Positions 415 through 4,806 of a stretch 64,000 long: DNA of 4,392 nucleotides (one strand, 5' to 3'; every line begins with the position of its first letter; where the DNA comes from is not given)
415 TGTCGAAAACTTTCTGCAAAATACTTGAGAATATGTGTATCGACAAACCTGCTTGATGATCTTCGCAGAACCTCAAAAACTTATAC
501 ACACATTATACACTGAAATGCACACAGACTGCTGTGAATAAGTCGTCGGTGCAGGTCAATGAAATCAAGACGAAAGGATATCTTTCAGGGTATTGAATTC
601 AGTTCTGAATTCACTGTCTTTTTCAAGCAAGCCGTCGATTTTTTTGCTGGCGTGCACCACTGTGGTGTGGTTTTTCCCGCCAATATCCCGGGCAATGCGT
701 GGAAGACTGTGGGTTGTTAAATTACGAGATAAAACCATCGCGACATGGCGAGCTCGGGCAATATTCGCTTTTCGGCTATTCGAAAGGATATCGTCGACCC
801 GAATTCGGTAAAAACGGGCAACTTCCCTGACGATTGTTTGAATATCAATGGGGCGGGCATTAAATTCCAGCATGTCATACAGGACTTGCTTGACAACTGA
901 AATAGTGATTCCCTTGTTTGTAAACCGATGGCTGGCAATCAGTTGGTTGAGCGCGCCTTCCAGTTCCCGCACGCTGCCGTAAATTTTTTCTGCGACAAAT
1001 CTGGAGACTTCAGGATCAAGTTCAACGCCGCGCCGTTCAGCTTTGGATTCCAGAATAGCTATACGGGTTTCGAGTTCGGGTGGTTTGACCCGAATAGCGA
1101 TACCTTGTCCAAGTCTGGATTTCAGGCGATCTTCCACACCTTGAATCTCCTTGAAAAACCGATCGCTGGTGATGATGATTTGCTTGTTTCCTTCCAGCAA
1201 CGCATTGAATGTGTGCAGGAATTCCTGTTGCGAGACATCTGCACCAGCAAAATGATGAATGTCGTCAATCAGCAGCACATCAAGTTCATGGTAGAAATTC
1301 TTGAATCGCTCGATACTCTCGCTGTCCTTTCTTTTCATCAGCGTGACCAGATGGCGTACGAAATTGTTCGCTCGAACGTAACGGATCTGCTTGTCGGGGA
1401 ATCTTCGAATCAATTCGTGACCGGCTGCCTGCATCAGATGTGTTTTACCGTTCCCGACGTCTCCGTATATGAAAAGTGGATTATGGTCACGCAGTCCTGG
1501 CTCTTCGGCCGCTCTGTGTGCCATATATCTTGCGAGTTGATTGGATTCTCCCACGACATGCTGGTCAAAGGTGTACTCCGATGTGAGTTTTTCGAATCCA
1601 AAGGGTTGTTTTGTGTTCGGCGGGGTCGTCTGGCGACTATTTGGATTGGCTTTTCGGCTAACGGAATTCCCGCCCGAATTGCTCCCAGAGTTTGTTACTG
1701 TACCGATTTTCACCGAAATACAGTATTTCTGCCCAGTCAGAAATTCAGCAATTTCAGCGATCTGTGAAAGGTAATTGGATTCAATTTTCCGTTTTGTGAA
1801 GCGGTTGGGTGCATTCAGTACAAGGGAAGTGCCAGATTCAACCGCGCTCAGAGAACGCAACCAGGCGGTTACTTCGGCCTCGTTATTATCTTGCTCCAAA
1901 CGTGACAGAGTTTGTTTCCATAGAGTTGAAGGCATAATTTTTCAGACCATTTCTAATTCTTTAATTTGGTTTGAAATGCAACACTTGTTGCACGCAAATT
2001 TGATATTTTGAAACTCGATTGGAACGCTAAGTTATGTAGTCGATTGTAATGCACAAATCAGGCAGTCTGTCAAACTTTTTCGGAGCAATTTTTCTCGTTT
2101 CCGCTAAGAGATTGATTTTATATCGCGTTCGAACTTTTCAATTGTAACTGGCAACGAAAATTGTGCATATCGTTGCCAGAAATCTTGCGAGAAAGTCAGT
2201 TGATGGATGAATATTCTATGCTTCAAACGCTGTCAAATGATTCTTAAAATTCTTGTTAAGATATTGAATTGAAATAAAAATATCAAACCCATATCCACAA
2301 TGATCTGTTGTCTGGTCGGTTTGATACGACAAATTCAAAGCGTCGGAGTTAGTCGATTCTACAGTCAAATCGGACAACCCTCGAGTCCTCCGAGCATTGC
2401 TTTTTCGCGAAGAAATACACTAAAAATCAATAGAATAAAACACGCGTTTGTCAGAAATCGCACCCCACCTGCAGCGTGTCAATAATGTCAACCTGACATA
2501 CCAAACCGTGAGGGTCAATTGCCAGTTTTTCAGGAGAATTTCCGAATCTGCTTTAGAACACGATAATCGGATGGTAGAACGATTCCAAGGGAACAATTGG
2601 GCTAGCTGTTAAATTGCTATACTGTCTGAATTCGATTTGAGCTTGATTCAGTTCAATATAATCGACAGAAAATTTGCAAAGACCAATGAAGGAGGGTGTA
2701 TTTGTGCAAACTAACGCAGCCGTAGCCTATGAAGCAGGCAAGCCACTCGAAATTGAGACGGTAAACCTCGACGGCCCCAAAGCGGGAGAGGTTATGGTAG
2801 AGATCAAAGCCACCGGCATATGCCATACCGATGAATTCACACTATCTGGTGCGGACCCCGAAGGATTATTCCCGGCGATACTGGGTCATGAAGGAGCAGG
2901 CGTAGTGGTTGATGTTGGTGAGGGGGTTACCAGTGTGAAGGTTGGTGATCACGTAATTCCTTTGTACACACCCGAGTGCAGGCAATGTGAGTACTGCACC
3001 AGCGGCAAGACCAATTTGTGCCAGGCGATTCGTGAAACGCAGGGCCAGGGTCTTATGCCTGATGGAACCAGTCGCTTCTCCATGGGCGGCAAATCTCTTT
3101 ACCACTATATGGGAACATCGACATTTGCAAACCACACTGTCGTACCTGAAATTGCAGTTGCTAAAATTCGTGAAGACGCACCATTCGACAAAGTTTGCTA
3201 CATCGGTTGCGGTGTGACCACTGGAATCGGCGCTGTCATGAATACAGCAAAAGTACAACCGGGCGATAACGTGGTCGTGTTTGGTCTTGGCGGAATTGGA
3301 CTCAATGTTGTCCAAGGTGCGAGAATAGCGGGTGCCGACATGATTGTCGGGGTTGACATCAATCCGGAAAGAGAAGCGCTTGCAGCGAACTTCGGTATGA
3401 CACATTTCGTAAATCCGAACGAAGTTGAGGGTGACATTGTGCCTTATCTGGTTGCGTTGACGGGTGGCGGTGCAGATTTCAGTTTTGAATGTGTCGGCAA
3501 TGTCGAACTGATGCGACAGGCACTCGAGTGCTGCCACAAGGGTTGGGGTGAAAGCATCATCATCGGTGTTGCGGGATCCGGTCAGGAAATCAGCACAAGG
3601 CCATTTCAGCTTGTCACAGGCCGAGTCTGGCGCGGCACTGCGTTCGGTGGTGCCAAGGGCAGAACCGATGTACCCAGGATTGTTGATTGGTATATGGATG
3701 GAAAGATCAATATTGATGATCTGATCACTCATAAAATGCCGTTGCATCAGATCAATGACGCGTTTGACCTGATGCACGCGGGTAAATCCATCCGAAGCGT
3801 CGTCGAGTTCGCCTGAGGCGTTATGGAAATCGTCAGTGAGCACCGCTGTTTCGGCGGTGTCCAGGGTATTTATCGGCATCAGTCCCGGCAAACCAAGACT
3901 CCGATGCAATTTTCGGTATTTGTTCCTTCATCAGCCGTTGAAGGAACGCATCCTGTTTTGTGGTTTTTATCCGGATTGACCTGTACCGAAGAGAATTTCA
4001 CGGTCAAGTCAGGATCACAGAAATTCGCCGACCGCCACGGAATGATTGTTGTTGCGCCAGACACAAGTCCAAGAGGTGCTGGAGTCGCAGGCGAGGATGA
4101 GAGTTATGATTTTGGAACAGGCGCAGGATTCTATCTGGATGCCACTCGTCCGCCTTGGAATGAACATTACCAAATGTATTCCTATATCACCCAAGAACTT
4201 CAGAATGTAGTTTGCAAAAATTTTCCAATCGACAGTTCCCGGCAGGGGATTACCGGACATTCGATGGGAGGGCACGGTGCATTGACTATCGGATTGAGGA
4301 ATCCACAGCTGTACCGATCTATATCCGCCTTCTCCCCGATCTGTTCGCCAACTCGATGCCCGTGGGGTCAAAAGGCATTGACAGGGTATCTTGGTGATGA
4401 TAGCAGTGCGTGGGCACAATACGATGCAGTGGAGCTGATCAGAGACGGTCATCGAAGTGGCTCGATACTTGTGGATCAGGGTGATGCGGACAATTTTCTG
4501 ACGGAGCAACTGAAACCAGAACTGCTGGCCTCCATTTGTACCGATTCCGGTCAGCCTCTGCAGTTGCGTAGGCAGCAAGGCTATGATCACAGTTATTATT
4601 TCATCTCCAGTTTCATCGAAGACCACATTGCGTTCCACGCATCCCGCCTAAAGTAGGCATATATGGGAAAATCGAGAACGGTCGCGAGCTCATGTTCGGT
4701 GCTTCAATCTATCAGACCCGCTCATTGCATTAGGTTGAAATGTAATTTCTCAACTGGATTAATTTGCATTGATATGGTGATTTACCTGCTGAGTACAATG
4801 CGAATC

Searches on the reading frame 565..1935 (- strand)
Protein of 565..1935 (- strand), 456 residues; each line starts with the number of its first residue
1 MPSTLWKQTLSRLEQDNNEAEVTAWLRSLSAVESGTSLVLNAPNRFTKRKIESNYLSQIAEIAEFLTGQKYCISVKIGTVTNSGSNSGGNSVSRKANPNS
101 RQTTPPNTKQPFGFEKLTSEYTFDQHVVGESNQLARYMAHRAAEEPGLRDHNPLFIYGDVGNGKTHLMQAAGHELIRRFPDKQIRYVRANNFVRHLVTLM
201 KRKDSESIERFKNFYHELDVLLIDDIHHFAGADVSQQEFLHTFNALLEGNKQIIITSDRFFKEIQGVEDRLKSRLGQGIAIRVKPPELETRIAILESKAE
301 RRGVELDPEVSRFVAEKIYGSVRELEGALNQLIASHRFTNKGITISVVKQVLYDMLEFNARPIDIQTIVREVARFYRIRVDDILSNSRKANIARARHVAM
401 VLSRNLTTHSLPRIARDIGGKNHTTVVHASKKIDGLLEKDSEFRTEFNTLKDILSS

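Call 65: search_protein_families(library=pfam, proteins=[window:565-1935:-], max_evalue=0.00001)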
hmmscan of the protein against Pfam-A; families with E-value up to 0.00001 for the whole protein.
window:565-1935:- (456 aa): 5 families
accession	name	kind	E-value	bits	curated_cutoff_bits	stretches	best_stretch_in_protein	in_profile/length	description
PF00308.24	Bac_DnaA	-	1.9e-53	181.4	23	1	117-281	1-161/162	Bacterial DnaA ATPAse domain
PF08299.17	Bac_DnaA_C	-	8.9e-25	86.9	31.5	1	365-433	1-69/69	Bacterial dnaA protein helix-turn-helix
PF11638.13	DnaA_N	-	9.1e-12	45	24.6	1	4-63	2-63/65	DnaA N-terminal domain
PF01695.23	IstB_IS21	-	1.3e-08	35.1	24.1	1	152-264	93-199/238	IstB-like ATP binding protein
PF22688.2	Hda_lid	-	1.5e-07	31.7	27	1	290-352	3-65/65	Hda, lid domain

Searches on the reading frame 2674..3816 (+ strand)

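Call 65: search_protein_families(library=pfam, proteins=[window:2674-3816:+], max_evalue=0.00001)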
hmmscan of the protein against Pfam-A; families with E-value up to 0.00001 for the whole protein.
window:2674-3816:+ (380 aa): 3 families
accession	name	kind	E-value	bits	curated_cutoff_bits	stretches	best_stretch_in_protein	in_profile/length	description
PF00107.32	ADH_zinc_N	-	8.1e-27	94.2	31.8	1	207-339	1-126/129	Zinc-binding dehydrogenase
PF08240.17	ADH_N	-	1.7e-22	80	23.5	1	37-165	2-102/104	Alcohol dehydrogenase GroES-like domain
PF13602.12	ADH_zinc_N_2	-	3.2e-06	28.5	27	1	252-372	11-128/134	Zinc-binding dehydrogenase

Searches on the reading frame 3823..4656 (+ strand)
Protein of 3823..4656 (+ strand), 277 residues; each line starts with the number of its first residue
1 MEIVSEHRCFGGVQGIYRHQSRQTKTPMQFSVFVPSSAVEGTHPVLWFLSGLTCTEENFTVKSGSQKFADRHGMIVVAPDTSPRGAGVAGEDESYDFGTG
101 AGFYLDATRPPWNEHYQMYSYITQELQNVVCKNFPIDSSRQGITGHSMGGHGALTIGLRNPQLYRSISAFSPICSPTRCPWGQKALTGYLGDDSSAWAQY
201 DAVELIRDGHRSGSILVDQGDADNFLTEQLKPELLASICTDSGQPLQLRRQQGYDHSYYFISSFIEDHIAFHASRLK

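Call 65: search_protein_families(library=pfam, proteins=[window:3823-4656:+], max_evalue=0.00001)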
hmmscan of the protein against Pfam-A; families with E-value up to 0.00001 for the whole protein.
window:3823-4656:+ (277 aa): 2 families
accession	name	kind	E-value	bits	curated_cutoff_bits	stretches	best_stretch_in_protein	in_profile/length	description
PF00756.26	Esterase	-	3e-60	204.5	22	1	21-270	1-250/251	Putative esterase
PF07224.18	Chlorophyllase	-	1e-07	31.6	26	0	21-80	22-76/301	Chlorophyllase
